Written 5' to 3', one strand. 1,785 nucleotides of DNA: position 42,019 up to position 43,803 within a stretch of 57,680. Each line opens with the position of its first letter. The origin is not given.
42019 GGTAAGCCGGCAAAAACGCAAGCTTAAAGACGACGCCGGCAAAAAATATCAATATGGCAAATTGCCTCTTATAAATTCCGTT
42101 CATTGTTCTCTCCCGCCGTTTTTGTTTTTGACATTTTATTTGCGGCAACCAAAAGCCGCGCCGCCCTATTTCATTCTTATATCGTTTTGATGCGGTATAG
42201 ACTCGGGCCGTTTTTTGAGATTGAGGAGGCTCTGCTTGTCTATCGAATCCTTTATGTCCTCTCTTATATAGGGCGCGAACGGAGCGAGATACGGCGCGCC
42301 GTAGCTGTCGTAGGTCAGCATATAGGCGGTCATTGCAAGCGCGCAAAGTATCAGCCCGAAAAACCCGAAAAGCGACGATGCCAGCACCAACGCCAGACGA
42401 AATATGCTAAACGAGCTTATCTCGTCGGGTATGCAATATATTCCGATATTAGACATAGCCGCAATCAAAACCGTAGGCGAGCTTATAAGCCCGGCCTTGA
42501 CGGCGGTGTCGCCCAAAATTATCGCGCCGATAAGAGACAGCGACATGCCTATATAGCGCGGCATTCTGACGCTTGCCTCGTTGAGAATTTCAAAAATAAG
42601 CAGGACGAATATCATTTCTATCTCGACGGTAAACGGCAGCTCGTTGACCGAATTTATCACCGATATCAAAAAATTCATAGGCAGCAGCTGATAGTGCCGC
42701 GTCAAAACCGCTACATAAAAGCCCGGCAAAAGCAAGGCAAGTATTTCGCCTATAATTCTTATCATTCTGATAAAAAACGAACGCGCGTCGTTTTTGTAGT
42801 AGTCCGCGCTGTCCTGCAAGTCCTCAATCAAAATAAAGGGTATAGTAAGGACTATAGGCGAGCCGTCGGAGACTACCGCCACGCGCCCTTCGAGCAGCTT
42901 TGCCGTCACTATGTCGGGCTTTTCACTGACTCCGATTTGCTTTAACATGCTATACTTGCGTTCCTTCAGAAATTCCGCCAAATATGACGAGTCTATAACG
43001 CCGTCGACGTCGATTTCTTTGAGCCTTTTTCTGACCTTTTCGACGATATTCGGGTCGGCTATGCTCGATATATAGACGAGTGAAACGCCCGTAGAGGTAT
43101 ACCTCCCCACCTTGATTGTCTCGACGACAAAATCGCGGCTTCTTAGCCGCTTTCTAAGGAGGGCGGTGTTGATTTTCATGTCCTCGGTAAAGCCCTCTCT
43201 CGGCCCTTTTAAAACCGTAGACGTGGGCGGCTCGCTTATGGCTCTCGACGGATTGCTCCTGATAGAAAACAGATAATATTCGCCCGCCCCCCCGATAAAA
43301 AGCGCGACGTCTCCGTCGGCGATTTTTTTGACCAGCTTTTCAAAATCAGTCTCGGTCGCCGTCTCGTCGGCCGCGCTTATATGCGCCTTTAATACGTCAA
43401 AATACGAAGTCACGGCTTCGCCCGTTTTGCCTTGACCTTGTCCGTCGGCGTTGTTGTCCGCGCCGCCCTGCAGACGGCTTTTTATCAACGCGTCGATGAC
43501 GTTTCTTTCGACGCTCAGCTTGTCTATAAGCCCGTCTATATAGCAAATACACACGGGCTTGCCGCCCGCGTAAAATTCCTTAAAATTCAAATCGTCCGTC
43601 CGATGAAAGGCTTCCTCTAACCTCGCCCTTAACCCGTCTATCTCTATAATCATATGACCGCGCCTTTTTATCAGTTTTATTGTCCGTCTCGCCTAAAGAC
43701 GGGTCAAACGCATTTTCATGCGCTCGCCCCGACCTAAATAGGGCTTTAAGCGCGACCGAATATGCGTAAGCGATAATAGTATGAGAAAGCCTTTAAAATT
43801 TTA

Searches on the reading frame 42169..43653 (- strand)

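Call 98: search_protein_families(library=pfam, max_evalue=0.00001, proteins=[window:42169-43653:-])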
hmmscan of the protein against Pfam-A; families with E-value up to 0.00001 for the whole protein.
window:42169-43653:- (495 aa): 1 family
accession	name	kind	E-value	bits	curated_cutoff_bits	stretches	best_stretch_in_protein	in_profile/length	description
PF03323.18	GerA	-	8.8e-141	470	27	1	11-484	2-465/466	Bacillus/Clostridium GerA spore germination protein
